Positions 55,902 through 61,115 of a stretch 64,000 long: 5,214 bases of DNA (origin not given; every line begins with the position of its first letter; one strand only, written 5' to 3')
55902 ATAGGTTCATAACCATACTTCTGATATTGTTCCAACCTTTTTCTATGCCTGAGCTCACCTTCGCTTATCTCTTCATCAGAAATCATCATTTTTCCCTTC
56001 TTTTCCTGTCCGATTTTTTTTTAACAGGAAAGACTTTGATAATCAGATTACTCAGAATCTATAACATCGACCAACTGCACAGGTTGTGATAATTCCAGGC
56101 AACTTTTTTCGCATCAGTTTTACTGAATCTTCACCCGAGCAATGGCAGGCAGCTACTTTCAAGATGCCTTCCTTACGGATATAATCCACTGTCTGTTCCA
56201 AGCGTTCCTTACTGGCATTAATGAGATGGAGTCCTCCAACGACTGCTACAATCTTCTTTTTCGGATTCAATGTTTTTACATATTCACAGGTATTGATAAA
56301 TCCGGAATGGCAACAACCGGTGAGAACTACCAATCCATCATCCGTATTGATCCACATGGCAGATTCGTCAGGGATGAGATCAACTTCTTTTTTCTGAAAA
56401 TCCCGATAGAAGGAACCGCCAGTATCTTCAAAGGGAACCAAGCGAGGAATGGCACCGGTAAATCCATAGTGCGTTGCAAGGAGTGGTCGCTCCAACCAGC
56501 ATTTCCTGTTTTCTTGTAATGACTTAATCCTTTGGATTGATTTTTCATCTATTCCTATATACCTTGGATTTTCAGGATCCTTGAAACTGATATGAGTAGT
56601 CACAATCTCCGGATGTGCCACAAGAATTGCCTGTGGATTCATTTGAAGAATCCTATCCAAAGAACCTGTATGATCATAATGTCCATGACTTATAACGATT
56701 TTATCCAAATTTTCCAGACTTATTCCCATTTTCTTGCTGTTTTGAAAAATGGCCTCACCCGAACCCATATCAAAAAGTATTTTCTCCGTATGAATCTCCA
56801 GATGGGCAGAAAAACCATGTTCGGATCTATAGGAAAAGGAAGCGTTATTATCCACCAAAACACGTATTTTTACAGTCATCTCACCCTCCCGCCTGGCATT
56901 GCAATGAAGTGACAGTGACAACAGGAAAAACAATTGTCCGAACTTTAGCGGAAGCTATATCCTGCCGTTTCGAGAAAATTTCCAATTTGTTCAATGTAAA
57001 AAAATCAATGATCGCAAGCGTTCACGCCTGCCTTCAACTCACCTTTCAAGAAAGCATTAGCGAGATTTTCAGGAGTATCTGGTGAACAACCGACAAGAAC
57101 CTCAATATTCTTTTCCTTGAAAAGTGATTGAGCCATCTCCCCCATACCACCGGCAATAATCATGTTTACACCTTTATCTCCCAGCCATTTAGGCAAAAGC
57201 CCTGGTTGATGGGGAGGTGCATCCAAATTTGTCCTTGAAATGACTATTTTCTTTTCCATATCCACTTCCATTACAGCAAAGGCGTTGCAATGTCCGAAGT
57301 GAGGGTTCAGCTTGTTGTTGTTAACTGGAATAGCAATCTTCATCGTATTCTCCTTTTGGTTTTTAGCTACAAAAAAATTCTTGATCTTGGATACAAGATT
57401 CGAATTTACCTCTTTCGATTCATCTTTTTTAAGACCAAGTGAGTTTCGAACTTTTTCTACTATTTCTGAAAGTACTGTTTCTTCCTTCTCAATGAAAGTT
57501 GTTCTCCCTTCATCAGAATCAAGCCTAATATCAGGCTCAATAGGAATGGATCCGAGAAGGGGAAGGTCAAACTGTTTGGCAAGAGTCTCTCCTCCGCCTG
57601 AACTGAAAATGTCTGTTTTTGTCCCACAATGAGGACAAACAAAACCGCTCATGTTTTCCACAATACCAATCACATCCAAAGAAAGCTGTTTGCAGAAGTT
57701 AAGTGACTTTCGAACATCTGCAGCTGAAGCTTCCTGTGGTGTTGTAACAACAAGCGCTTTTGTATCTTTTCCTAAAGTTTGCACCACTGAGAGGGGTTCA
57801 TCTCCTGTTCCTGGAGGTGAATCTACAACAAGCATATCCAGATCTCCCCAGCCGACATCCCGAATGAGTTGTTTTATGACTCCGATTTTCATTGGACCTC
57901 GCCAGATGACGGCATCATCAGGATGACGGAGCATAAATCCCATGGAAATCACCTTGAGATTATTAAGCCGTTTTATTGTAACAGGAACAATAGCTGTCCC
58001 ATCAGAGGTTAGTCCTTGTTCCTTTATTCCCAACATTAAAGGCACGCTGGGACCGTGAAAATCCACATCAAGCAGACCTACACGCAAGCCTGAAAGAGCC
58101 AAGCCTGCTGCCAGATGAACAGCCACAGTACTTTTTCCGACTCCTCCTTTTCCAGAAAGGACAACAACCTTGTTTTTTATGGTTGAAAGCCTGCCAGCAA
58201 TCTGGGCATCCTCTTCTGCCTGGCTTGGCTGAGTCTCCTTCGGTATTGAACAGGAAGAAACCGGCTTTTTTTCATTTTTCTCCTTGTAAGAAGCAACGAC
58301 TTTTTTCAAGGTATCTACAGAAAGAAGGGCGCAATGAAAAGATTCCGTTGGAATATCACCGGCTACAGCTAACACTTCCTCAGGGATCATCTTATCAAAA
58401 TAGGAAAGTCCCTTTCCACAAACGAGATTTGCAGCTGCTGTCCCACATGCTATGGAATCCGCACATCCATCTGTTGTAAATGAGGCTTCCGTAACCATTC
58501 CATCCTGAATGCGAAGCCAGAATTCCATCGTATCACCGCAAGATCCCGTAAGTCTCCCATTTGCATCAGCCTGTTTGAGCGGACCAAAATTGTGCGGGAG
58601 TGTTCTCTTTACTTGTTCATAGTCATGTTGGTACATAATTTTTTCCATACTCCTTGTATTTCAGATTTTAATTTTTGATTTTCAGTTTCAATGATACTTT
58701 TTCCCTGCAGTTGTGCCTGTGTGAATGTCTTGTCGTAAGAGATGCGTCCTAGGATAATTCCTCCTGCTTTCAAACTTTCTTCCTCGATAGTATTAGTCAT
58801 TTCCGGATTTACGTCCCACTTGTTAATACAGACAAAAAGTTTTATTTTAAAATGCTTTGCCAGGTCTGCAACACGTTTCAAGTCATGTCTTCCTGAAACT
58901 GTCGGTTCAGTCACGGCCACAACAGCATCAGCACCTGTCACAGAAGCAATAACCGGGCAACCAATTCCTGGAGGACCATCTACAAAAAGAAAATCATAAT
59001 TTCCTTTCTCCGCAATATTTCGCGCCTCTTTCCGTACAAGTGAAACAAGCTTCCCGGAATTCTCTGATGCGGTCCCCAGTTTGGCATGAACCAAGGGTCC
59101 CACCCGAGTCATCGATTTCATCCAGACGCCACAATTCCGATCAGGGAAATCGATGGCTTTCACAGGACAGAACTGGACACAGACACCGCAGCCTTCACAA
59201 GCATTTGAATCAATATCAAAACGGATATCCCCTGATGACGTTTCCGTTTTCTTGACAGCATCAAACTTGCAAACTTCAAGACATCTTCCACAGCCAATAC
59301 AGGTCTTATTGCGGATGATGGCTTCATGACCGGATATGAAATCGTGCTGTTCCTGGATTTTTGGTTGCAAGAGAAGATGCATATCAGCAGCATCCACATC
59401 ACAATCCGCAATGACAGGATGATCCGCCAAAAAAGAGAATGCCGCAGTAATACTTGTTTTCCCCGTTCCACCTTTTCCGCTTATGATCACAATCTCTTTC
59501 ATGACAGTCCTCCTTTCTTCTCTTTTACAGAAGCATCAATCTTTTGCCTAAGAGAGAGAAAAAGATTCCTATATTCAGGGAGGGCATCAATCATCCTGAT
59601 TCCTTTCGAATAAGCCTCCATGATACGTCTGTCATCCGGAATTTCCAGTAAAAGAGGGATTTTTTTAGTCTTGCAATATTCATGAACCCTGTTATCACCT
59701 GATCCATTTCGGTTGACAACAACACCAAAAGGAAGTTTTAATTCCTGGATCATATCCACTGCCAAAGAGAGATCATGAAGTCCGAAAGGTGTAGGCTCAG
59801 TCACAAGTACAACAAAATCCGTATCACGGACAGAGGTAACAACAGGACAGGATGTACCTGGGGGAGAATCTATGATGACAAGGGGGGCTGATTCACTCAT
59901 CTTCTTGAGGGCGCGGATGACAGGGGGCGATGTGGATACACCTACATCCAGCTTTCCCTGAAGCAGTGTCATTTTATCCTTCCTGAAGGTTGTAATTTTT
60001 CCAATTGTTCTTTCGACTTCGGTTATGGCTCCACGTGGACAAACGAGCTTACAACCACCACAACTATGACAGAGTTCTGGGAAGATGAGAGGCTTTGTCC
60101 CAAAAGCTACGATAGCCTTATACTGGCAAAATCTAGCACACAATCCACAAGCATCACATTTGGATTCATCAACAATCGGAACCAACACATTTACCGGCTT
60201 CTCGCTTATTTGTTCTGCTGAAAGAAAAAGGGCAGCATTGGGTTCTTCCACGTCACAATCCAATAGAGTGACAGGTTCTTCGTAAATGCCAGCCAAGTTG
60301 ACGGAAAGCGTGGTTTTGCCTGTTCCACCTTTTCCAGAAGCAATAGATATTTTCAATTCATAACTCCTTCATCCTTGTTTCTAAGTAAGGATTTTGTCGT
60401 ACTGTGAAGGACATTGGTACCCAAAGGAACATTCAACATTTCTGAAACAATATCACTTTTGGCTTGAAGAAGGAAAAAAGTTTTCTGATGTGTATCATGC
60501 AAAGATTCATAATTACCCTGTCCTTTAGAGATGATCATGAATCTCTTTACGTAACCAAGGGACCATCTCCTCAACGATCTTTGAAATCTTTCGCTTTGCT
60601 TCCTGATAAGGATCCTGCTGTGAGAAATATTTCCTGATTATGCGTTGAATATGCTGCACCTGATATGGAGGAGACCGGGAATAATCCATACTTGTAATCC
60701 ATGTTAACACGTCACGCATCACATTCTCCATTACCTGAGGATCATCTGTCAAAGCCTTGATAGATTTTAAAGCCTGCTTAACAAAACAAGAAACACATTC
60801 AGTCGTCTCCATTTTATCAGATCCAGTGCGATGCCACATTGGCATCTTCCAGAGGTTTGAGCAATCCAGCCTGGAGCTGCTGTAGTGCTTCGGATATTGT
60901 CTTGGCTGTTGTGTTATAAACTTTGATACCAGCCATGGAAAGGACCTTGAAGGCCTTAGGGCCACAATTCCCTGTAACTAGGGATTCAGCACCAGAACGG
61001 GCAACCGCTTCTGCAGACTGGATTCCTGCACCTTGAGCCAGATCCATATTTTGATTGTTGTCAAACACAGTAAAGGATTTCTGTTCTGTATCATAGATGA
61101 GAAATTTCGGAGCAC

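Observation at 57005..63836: Dense cluster of poorly characterised Fe-S / metallocluster-handling genes next to hydE-hydF: candidate dedicated metallocofactor assembly or insertion system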

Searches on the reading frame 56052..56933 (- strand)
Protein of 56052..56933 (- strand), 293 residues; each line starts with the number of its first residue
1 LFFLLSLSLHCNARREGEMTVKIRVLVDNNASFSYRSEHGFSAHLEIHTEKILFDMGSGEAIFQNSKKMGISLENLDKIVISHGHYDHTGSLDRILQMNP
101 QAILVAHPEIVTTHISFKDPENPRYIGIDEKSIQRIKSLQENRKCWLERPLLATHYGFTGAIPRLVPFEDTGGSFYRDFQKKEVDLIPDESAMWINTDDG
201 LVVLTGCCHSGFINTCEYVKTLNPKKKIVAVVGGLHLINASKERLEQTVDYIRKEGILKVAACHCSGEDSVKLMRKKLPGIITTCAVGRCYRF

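Call 4: search_protein_families(library=pfam, proteins=[window:56052-56933:-], max_evalue=0.01)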
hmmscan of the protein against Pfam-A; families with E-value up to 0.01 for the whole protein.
window:56052-56933:- (293 aa): 3 families
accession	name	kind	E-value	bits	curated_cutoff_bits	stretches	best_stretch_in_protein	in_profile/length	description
PF00753.33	Lactamase_B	-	1.2e-07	32.4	22.7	1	48-112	14-80/196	Metallo-beta-lactamase superfamily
PF12706.13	Lactamase_B_2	-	5.2e-06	26.6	27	1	52-110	3-66/200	Beta-lactamase superfamily domain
PF19583.5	ODP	-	0.0011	19.3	27.2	1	49-133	12-97/194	ODP family beta lactamase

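Call 14: search_protein_families(library=ncbifam, proteins=[window:56052-56933:-], max_evalue=0.001)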
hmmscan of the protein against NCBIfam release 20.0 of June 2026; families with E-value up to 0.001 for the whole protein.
window:56052-56933:- (293 aa): 13 families
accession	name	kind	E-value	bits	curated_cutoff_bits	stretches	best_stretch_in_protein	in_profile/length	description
NF041257.1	GntH_guanitoxin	equivalog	4.1e-07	29.2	333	1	50-98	44-90/374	guanitoxin biosynthesis MBL fold metallo-hydrolase GntH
NF033184.1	B3_Acin_new1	exception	4.2e-07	29.4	580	1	34-106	42-117/283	putative subclass B3 metallo-beta-lactamase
TIGR02651.1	RNase_Z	equivalog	8.4e-07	28.3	292.95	1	42-93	20-69/302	ribonuclease Z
NF000801.0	PRK00055.1-3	equivalog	1.3e-06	27.7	252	1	40-96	20-74/307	ribonuclease Z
NF033185.1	B3_Acin_new2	exception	6.1e-06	25.6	625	1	34-113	44-126/285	putative subclass B3 metallo-beta-lactamase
NF040874.1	blaPJM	exception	8.9e-06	25.5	630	1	51-129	69-150/301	PJM family subclass B3 metallo-beta-lactamase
NF033105.1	bla_subclass_B3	equivalog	2.2e-05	23.9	240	1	58-107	44-92/257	subclass B3 metallo-beta-lactamase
NF000439.2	blaAIM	exception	5.7e-05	22.8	675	1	52-125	70-146/303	AIM family subclass B3 metallo-beta-lactamase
NF001911.0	PRK00685.1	equivalog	0.00036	20.1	144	1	45-112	13-76/228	metal-dependent hydrolase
NF045699.1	AHLLactAiiA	equivalog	0.00044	19.5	375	0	49-93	69-113/251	quorum-quenching N-acyl homoserine lactonase AiiA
TIGR03675.1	arCOG00543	equivalog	0.00053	18.3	580.2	0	42-96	189-249/631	beta-CASP ribonuclease aCPSF1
NF002553.0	PRK02113.1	equivalog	0.00054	19.5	386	1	46-95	41-86/252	MBL fold metallo-hydrolase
NF040468.1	blaECM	exception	0.00096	18.5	640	0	56-113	87-146/303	ECM family subclass B3 metallo-beta-lactamase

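Call 54: search_solved_structures(query=window:56052-56933:-, max_evalue=0.001)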
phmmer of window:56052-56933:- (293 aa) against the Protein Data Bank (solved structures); distinct sequences matched with E-value up to 0.001: 5.
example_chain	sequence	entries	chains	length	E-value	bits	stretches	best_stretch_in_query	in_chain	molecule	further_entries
3h3e_A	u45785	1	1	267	1.5e-31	112.8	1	21-288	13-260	uncharacterized protein Tm1679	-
2p4z_A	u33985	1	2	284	2.2e-29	105.8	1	20-279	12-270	Metal-dependent hydrolases of the beta-lactamase superfamily II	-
7dck_A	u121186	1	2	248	6.1e-25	91.2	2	14-115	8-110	Lactamase_B domain-containing protein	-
5iqk_A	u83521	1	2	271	0.00075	22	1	58-129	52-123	beta-lactamase Rm3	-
4p62_A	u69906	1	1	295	0.00085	21.8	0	58-125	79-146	Metallo-beta-lactamase AIM-1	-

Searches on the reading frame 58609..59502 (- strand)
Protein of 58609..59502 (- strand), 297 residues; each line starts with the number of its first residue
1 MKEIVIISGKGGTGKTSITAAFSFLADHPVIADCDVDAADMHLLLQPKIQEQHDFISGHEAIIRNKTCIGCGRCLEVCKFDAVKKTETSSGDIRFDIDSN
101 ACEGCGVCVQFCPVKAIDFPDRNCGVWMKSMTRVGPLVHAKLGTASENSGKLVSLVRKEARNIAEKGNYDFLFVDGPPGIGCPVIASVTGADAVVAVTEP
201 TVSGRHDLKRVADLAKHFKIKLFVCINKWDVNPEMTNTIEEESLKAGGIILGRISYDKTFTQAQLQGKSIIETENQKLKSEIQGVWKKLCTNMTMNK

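Call 3: search_protein_families(library=pfam, proteins=[window:58609-59502:-], max_evalue=0.01)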
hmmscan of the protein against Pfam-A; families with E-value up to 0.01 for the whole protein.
window:58609-59502:- (297 aa): 21 families
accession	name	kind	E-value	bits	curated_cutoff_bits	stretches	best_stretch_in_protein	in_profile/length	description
PF00037.32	Fer4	-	3.4e-12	46.1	21.1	2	97-117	3-23/24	4Fe-4S binding domain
PF14697.11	Fer4_21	-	2.8e-11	43.8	35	1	61-117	1-57/59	4Fe-4S dicluster domain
PF01656.29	CbiA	-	5.4e-11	43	25.4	1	4-269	1-124/125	CobQ/CobB/MinD/ParA nucleotide binding domain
PF12838.12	Fer4_7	-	1.6e-10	41.7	27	1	67-116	1-52/52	4Fe-4S dicluster domain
PF25160.1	LdpA_Fe-S-bd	-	3.5e-10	39.9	27.6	2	63-86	23-46/49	LdpA Fe-S cluster-binding domain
PF10609.15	ParA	-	1.1e-09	38.6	27.1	1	165-283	108-239/246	NUBPL iron-transfer P-loop NTPase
PF13237.11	Fer4_10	-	3.3e-09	37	25.5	2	62-113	3-53/53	4Fe-4S dicluster domain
PF12837.12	Fer4_6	-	1e-08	35.2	25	2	96-117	3-24/24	4Fe-4S binding domain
PF12797.12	Fer4_2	-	3.2e-08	33.4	24.5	2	97-114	5-22/22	4Fe-4S binding domain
PF13187.11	Fer4_9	-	6.5e-08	32.9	27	1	68-117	2-52/52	4Fe-4S dicluster domain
PF12798.12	Fer4_3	-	1.2e-06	29.4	27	1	68-82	1-15/15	4Fe-4S binding domain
PF17179.9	Fer4_22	-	4.4e-06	27.9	27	1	61-79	74-92/95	4Fe-4S dicluster domain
PF13484.11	Fer4_16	-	5.6e-06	27.5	30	0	54-80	39-65/66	4Fe-4S double cluster binding domain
PF13614.12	AAA_31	-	1.2e-05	25.8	27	0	166-214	115-163/177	AAA domain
PF12800.12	Fer4_4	-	0.00029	21.4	24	0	66-80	2-16/17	4Fe-4S binding domain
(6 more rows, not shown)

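Call 14: search_protein_families(library=ncbifam, proteins=[window:58609-59502:-], max_evalue=0.001)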
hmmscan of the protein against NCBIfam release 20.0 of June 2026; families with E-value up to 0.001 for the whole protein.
window:58609-59502:- (297 aa): 71 families (the best 25 are shown)
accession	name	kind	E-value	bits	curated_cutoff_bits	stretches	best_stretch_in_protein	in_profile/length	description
TIGR01969.1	minD_arch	subfamily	1.7e-14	53.6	201.75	2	166-276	106-216/251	cell division ATPase MinD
NF042909.1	FMH_DH_FwdF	exception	5.6e-12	45.4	375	1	50-123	210-280/336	tungsten-dependent formylmethanofuran dehydrogenase subunit FwdF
TIGR01968.1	minD_bact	equivalog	1.2e-11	44.5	212.9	1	161-277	102-224/261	septum site-determining protein MinD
TIGR02179.1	PorD_KorD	subfamily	6e-11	42.3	60.05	1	61-119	20-74/78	2-oxoacid:acceptor oxidoreductase, delta subunit, pyruvate/2-ketoisovalerate family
NF041546.1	ParA_partition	equivalog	7.9e-11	41.9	180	1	157-287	67-202/203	ParA family partition ATPase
NF040770.1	hetero_SS_HdrA2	exception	6e-10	37.9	1100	1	58-119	569-625/777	CoB-CoM heterodisulfide reductase HdrA2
NF041136.1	MrpORP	equivalog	9.3e-10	38.3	450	1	166-289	112-248/365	iron-sulfur cluster carrier protein MrpORP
TIGR01944.1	rnfB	subfamily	3e-09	36.7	68.7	1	53-121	99-164/190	RnfABCDGE type electron transport complex subunit B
NF005503.0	PRK07118.1-2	equivalog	6.2e-09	35.5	252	1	67-133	139-200/292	RnfABCDGE type electron transport complex subunit B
NF003475.0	PRK05113.1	equivalog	6.6e-09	35.9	203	1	51-119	98-162/190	electron transport complex subunit RsxB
NF040684.1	PorD_Arch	equivalog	7.1e-09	35.6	120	1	62-118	28-80/85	pyruvate synthase subunit PorD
NF038196.1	ferrodoxin_EFR1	subfamily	9.4e-09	35.7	75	1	59-121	177-233/242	EFR1 family ferrodoxin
NF005504.0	PRK07118.1-3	equivalog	9.5e-09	35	437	1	67-122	141-193/293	Fe-S cluster domain-containing protein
TIGR01971.1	NuoI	subfamily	1.1e-08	34.7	113.05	1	64-118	40-99/121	NADH-quinone oxidoreductase, chain I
NF041891.1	hdrA_Methbact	equivalog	1.6e-08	33.3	1300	1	61-119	567-620/762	ferredoxin:CoB-CoM heterodisulfide reductase subunit HdrA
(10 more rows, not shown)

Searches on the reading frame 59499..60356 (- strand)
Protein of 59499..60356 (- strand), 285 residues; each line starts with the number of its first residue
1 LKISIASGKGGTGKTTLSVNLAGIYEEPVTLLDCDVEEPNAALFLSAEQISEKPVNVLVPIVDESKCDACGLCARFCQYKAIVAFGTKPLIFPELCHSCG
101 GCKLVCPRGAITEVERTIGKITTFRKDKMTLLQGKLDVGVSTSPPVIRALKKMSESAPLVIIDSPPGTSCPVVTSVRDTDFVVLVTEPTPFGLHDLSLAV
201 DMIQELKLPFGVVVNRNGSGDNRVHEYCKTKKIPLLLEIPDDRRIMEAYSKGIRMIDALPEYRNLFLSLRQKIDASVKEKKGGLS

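Call 3: search_protein_families(library=pfam, proteins=[window:59499-60356:-], max_evalue=0.01)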
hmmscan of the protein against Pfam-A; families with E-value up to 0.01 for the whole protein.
window:59499-60356:- (285 aa): 15 families
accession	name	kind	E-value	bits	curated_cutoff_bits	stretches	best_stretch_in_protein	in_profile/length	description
PF01656.29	CbiA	-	1.4e-16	61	25.4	1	3-253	1-123/125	CobQ/CobB/MinD/ParA nucleotide binding domain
PF10609.15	ParA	-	6.1e-15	55.7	27.1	2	2-61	5-68/246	NUBPL iron-transfer P-loop NTPase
PF00037.32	Fer4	-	1e-12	47.7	21.1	2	60-82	1-23/24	4Fe-4S binding domain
PF13614.12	AAA_31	-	2.9e-09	37.5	27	1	3-38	4-42/177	AAA domain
PF12837.12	Fer4_6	-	3.8e-09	36.5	25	2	89-111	2-24/24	4Fe-4S binding domain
PF13187.11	Fer4_9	-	3.8e-06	27.2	27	1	66-111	1-52/52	4Fe-4S dicluster domain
PF14697.11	Fer4_21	-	7.2e-06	26.5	35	1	62-111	3-57/59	4Fe-4S dicluster domain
PF12838.12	Fer4_7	-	1.9e-05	25.5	27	1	66-110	1-52/52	4Fe-4S dicluster domain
PF13237.11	Fer4_10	-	3.9e-05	23.9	25.5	1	61-107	3-53/53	4Fe-4S dicluster domain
PF13484.11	Fer4_16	-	0.00012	23.2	30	1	96-116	2-22/66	4Fe-4S double cluster binding domain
PF12797.12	Fer4_2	-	0.00014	22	24.5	0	60-78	3-21/22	4Fe-4S binding domain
PF25160.1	LdpA_Fe-S-bd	-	0.00038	20.6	27.6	1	73-115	9-47/49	LdpA Fe-S cluster-binding domain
PF13183.11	Fer4_8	-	0.0024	18.8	27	0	94-109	52-67/68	4Fe-4S dicluster domain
PF12800.12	Fer4_4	-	0.0046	17.6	24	0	93-109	1-17/17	4Fe-4S binding domain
PF13481.12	AAA_25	-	0.0067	16.5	27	0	2-49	34-82/195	AAA domain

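Call 14: search_protein_families(library=ncbifam, proteins=[window:59499-60356:-], max_evalue=0.001)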
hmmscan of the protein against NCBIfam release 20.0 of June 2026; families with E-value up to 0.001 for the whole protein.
window:59499-60356:- (285 aa): 37 families (the best 25 are shown)
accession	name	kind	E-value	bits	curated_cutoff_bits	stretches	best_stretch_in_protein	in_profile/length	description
TIGR01969.1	minD_arch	subfamily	5.5e-18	65.1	201.75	2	149-261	101-216/251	cell division ATPase MinD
NF041546.1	ParA_partition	equivalog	3.4e-16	59.4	180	2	134-220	54-145/203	ParA family partition ATPase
NF041136.1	MrpORP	equivalog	1.2e-12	47.8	450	2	2-60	7-69/365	iron-sulfur cluster carrier protein MrpORP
NF040770.1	hetero_SS_HdrA2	exception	1.8e-10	39.6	1100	1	54-118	566-630/777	CoB-CoM heterodisulfide reductase HdrA2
TIGR03294.1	FrhG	equivalog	1.6e-09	37.8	245.5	1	29-116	138-225/228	coenzyme F420 hydrogenase subunit gamma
NF041891.1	hdrA_Methbact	equivalog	1.3e-08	33.5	1300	1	39-114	545-621/762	ferredoxin:CoB-CoM heterodisulfide reductase subunit HdrA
TIGR02700.1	flavo_MJ0208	hypoth_equivalog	2.8e-08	33.3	251.35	1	56-116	138-199/234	dihydromethanopterin reductase (acceptor)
TIGR01968.1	minD_bact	equivalog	3.6e-08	33.1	212.9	1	3-49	4-53/261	septum site-determining protein MinD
NF038196.1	ferrodoxin_EFR1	subfamily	5.6e-08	33.1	75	1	64-117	183-235/242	EFR1 family ferrodoxin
TIGR04105.1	FeFe_hydrog_B1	subfamily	1.4e-07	30.6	450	1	61-85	138-162/462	monomeric [FeFe] hydrogenase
TIGR02179.1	PorD_KorD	subfamily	1.8e-07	31.2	60.05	1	57-115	17-76/78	2-oxoacid:acceptor oxidoreductase, delta subunit, pyruvate/2-ketoisovalerate family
NF058577.1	FdxA_fam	equivalog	5.9e-07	29.6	65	1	65-110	7-52/52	4Fe-4S ferredoxin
NF043069.1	T4HPD_activ_SAM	equivalog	1.1e-06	28.2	425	1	62-120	48-106/299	trans-4-hydroxy-L-proline dehydratase activase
TIGR03815.1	CpaE_hom_Actino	equivalog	1.4e-06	27.7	154.45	0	147-252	213-318/340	septum site-determining protein Ssd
NF045874.1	Vhu_polyferre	exception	1.6e-06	27.1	600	1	34-112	234-310/381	F420-non-reducing hydrogenase associated-polyferredoxin VhuB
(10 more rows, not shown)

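Call 55: search_solved_structures(query=window:59499-60356:-, max_evalue=0.001)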
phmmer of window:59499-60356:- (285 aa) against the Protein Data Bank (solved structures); distinct sequences matched with E-value up to 0.001: 46.
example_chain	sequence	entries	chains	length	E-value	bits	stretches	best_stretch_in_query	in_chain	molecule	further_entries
1ion_A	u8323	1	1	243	2.5e-11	46.5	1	144-275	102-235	PROBABLE CELL DIVISION INHIBITOR MIND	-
1g3q_A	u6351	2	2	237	2.7e-11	46.3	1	144-273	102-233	CELL DIVISION INHIBITOR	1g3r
1hyq_A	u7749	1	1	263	3.4e-10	42.7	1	3-59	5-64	CELL DIVISION INHIBITOR (MIND-1)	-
9r51_C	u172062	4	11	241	2e-08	36.9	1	55-109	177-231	F420-reducing [NiFe]-hydrogenase from Methanothermococcus thermolithotrophicus subunit gam | F420-reducing [NiFe]-hydrogenase from Methanothermococcus thermolit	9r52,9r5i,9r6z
9eri_B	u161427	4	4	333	1.7e-07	33.9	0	67-131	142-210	Na(+)-translocating ferredoxin:NAD(+) oxidoreductase complex subunit B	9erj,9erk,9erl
7np8_A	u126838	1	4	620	3.3e-07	32.9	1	56-110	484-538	Coenzyme F420-dependent sulfite reductase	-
7npa_A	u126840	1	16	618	3.7e-07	32.7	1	56-109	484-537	Coenzyme F420-dependent sulfite reductase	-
9sw6_G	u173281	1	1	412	5.6e-07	32.2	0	48-115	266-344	Polyferredoxin protein MvhB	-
9sw6_H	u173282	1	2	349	1.1e-06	31.2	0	61-114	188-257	Tungsten formylmethanofuran dehydrogenase, subunit F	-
7t2r_B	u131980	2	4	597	6.9e-06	28.6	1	60-113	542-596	NiFe hydrogenase subunit B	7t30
5t5i_G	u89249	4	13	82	9.5e-06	28.1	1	88-123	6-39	Tungsten formylmethanofuran dehydrogenase subunit fwdG | Tungsten formylmethanofuran dehydrogenase, subunit G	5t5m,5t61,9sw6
9r9v_A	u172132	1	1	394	1.3e-05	27.7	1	61-127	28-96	Periplasmic [Fe] hydrogenase large subunit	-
6sg2_AAA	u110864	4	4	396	1.3e-05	27.7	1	61-127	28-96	Periplasmic [Fe] hydrogenase large subunit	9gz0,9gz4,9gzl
8bj7_A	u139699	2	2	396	1.3e-05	27.7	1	61-127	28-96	Periplasmic [Fe] hydrogenase large subunit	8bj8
9hpx_A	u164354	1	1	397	1.3e-05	27.7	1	61-127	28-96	Periplasmic [Fe] hydrogenase large subunit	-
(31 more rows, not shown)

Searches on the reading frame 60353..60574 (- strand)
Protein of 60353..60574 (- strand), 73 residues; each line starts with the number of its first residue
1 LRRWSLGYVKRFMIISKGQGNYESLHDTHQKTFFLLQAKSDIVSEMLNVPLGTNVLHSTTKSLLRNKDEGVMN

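Call 3: search_protein_families(library=pfam, proteins=[window:60353-60574:-], max_evalue=0.01)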
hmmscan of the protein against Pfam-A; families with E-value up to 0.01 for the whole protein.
window:60353-60574:- (73 aa): 1 family
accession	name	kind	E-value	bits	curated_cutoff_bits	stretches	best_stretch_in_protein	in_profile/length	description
PF01937.24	ARMT1-like_dom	-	8.7e-09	35.4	25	1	13-55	264-311/311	Damage-control phosphatase ARMT1-like domain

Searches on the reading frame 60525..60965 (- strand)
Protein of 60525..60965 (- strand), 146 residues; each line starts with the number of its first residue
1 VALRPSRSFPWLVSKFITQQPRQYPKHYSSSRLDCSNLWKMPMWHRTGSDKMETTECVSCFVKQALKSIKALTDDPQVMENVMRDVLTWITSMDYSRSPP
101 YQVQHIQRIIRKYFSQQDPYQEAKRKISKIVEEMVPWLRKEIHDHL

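Call 3: search_protein_families(library=pfam, proteins=[window:60525-60965:-], max_evalue=0.01)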
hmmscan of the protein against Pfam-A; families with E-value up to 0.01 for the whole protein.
window:60525-60965:- (146 aa): 1 family
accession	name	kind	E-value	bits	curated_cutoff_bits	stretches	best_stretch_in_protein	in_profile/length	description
PF01937.24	ARMT1-like_dom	-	1.1e-09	38.3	25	1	55-143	3-94/311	Damage-control phosphatase ARMT1-like domain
